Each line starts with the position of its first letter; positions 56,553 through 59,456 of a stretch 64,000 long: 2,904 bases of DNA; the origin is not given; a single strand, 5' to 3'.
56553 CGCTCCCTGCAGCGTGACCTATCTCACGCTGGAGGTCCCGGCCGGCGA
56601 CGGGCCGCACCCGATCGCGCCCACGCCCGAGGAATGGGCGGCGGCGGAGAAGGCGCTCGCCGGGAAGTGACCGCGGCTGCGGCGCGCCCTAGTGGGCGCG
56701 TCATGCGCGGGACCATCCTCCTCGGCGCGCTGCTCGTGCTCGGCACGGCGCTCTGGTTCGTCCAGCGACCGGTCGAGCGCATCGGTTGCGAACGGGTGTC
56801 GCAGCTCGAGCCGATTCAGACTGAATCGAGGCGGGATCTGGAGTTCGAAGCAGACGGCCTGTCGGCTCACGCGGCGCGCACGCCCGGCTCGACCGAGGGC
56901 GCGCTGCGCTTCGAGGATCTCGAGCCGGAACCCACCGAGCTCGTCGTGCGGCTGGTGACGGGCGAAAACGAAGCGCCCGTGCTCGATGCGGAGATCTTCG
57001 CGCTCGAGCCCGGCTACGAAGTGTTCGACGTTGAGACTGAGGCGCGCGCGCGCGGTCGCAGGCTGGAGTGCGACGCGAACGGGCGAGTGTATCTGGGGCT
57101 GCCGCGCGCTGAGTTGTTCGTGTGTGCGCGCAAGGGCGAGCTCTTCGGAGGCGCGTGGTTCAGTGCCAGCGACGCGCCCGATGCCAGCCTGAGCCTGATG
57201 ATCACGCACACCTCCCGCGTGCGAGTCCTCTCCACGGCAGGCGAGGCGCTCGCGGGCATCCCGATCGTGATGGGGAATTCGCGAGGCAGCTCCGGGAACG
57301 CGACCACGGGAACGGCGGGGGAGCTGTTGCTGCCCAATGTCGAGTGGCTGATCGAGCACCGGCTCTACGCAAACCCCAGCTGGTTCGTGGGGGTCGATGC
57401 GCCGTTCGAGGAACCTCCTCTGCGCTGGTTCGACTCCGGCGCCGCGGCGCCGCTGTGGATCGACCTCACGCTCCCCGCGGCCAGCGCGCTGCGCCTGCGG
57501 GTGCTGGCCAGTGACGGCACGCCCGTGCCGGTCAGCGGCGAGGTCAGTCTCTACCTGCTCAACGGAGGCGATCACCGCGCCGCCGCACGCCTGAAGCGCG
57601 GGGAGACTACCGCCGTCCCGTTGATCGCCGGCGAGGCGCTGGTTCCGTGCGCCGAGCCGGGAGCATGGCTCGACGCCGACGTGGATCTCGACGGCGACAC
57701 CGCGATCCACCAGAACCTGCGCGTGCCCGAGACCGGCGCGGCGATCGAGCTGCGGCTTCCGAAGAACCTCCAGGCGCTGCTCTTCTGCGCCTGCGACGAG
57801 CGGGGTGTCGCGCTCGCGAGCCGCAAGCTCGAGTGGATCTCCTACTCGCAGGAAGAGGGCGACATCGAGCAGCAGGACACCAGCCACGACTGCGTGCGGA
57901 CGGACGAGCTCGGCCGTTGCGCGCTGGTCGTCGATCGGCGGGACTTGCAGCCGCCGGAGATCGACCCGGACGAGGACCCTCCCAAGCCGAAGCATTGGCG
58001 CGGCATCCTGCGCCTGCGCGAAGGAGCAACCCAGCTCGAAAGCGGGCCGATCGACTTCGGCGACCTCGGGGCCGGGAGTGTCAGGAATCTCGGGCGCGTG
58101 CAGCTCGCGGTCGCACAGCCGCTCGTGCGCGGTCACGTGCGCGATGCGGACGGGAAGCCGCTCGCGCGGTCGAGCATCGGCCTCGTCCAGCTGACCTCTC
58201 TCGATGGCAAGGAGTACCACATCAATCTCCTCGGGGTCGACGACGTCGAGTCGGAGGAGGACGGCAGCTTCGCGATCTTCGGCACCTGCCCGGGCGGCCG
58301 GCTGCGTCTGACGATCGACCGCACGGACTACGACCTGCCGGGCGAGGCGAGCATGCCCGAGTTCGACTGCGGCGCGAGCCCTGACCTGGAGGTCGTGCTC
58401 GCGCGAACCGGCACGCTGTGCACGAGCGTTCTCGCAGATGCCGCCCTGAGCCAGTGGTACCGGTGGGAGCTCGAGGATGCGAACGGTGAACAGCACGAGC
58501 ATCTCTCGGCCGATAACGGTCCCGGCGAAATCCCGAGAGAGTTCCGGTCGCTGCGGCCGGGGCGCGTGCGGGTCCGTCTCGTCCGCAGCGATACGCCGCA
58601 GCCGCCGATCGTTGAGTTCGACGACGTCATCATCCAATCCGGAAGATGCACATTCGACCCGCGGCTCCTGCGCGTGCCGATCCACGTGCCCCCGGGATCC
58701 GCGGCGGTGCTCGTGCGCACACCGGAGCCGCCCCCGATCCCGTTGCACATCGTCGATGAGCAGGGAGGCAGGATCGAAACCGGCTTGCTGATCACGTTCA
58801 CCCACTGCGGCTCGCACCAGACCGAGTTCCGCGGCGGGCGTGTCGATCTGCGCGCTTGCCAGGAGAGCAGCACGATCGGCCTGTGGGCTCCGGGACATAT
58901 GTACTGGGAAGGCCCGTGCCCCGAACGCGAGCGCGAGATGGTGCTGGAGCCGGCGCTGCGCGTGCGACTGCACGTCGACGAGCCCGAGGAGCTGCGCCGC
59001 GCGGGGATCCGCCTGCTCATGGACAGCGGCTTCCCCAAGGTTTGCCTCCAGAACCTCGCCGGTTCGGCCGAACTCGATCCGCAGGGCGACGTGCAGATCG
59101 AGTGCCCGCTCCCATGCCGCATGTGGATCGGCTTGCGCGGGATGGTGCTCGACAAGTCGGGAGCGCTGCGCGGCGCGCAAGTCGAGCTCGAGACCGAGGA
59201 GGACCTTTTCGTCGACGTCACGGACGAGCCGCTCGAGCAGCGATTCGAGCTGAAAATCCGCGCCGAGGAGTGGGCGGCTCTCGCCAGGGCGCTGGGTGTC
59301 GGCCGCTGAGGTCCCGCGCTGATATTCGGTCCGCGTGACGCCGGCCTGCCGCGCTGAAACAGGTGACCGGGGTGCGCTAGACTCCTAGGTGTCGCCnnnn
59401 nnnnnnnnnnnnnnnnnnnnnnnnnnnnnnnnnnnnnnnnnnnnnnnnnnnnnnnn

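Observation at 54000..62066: Tandem triplication of ~870-890-aa signal-anchored repeat proteins (B1-B2-B3) with no recognisable catalytic motif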

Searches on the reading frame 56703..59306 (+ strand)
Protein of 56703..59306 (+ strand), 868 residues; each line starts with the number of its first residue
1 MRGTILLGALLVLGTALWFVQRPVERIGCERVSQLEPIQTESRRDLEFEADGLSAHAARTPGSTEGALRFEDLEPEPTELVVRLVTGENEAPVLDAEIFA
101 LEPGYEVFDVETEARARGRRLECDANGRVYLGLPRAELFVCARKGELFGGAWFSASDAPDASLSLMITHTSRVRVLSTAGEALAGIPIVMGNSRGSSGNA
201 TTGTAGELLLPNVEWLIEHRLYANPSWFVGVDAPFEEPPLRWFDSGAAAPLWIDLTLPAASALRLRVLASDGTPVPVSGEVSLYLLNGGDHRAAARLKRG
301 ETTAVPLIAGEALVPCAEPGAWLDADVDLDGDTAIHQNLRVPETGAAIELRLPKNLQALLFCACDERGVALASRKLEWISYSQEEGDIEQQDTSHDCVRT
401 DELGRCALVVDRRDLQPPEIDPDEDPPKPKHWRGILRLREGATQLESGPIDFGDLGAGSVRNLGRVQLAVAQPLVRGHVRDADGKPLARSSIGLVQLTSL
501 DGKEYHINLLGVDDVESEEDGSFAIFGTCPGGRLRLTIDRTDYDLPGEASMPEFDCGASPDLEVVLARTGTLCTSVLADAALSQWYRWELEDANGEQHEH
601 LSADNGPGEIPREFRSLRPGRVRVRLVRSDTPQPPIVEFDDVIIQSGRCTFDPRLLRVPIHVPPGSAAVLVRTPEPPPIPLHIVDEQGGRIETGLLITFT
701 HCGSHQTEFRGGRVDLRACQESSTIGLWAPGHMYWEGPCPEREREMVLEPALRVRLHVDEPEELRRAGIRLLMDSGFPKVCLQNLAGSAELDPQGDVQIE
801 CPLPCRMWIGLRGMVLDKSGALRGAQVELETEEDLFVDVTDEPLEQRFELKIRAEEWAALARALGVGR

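Call 9: search_protein_families(library=pfam, max_evalue=1, proteins=[window:56703-59306:+])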
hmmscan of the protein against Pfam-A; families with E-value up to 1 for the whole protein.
window:56703-59306:+ (868 aa): 1 family
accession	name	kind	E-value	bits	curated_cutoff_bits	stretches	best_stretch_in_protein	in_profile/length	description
PF13620.12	CarboxypepD_reg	-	3.6e-08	34.1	32.3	1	475-544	2-60/82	Carboxypeptidase regulatory-like domain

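Call 10: search_protein_families(library=ncbifam, max_evalue=1, proteins=[window:56703-59306:+])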
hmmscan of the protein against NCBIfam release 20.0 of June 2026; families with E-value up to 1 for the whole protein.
window:56703-59306:+ (868 aa): 0 families

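Call 104: search_protein_families(library=padloc, max_evalue=0.001, proteins=[window:56703-59306:+])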
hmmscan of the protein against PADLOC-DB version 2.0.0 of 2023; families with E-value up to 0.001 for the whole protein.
window:56703-59306:+ (868 aa): 0 families
